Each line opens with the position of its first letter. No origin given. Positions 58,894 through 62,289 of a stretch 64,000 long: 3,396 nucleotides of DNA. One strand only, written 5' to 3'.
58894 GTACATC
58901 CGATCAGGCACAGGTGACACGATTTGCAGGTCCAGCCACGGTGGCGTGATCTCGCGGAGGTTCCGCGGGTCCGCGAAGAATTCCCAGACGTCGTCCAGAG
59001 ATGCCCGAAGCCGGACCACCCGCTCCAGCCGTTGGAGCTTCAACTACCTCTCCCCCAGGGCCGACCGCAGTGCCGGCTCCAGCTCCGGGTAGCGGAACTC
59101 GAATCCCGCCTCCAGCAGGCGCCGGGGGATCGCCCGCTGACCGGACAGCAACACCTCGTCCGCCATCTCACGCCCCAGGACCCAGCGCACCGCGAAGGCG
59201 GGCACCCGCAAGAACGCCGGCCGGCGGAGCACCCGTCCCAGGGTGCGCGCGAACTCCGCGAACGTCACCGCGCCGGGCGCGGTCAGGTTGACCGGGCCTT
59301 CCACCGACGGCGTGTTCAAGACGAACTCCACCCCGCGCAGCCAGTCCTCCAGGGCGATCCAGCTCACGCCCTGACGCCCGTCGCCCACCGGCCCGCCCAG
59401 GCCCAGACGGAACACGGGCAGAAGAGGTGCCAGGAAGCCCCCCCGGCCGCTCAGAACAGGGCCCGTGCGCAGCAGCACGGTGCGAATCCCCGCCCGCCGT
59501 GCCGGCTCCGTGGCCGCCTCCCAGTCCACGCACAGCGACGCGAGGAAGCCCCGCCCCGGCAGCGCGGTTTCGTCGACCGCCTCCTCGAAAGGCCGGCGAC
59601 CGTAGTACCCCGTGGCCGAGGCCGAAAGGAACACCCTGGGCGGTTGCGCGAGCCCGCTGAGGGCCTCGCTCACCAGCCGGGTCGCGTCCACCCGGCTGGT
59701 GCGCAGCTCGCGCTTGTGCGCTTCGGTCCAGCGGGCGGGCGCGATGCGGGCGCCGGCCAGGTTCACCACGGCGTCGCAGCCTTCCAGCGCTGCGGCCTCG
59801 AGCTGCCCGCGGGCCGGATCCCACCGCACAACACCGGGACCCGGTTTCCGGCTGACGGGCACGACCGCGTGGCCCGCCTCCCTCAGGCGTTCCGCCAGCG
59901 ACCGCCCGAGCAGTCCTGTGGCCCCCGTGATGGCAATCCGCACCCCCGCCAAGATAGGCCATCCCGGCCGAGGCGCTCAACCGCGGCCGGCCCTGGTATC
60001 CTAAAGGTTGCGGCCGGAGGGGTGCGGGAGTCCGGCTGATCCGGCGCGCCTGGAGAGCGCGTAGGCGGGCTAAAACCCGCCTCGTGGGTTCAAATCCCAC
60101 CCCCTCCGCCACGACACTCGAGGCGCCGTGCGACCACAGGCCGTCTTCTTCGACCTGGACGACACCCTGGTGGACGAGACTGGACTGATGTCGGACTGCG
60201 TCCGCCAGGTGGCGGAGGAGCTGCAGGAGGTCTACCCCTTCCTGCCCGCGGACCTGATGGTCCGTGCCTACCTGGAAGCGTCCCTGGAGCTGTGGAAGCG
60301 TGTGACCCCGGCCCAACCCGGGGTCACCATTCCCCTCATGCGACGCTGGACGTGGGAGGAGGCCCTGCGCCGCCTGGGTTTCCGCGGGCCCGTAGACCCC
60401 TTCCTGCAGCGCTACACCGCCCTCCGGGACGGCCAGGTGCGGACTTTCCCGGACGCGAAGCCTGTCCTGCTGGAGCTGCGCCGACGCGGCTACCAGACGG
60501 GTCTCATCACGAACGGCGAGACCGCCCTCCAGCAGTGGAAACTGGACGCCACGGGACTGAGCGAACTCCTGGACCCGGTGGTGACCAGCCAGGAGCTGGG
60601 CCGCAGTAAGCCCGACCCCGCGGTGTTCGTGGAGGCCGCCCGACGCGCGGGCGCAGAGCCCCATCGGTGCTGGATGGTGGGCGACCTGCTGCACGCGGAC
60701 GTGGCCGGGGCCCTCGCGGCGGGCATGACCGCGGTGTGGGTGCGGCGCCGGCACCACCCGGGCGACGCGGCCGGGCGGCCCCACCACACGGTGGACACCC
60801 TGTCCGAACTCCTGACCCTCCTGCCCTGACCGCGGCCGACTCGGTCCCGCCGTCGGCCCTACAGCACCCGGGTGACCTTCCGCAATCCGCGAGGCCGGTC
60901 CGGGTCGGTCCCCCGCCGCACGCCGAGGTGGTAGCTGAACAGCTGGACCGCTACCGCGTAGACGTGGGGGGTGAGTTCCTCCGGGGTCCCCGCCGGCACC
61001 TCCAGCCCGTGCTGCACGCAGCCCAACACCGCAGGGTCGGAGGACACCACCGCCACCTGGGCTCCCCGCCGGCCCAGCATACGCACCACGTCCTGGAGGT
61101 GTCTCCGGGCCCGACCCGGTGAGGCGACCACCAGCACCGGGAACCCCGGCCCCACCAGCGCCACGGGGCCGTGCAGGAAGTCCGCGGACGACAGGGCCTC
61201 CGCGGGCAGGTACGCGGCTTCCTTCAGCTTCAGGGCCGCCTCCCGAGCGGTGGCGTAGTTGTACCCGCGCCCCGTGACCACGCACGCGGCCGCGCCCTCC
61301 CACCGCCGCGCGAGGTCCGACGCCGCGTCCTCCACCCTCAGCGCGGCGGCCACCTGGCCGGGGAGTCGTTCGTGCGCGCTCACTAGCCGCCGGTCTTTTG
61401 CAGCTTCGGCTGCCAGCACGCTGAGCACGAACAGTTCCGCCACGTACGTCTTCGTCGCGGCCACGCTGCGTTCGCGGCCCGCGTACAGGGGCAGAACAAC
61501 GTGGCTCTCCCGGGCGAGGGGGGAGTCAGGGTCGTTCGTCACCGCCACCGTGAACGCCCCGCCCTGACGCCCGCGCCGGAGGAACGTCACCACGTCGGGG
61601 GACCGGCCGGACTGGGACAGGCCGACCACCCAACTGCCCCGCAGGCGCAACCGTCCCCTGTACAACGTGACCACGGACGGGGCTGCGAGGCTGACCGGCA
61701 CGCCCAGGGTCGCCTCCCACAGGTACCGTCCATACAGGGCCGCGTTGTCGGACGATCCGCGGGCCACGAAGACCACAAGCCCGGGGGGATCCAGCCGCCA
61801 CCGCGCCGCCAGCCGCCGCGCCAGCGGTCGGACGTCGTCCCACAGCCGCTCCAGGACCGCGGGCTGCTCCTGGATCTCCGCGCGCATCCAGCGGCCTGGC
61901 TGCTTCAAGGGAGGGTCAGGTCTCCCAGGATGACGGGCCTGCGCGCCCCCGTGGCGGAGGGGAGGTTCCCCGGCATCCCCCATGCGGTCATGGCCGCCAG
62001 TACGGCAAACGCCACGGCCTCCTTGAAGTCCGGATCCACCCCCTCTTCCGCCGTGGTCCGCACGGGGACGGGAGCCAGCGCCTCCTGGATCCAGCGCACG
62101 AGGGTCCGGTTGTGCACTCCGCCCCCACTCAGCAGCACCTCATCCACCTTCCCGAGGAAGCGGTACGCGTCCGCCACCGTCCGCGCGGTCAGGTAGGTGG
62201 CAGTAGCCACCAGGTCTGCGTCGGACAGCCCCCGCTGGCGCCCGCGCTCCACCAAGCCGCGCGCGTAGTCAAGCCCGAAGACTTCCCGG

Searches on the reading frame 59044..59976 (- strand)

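Call 65: search_protein_families(library=pfam, proteins=[window:59044-59976:-], max_evalue=0.001)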
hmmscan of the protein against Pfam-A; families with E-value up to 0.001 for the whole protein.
window:59044-59976:- (310 aa): 3 families
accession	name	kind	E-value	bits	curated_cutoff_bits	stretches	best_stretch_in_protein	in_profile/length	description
PF08338.16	DUF1731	-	1.3e-22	79.7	27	1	258-305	1-46/47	Domain of unknown function (DUF1731)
PF01370.27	Epimerase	-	1.2e-13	51.5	20.9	1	14-224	1-229/240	NAD dependent epimerase/dehydratase family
PF04321.23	RmlD_sub_bind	-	0.00043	19.9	27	1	13-75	2-60/287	RmlD substrate binding domain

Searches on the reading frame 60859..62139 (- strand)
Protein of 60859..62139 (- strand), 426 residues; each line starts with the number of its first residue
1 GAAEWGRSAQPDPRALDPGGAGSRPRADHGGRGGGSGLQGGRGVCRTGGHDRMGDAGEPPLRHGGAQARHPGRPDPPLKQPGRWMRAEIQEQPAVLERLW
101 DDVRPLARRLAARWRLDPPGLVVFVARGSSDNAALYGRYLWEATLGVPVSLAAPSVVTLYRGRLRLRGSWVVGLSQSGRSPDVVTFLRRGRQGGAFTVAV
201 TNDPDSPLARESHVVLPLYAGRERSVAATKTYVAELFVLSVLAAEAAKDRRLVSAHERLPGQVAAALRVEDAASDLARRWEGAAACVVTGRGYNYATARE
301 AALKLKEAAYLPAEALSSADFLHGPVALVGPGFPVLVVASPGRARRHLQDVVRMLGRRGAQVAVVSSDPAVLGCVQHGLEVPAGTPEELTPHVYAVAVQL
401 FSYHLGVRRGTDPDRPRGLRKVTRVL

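Call 65: search_protein_families(library=pfam, proteins=[window:60859-62139:-], max_evalue=0.001)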
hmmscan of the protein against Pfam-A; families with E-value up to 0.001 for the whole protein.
window:60859-62139:- (426 aa): 1 family
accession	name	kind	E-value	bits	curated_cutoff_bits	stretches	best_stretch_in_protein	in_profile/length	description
PF01380.27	SIS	-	3.9e-28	98.3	25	2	122-243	8-129/131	SIS domain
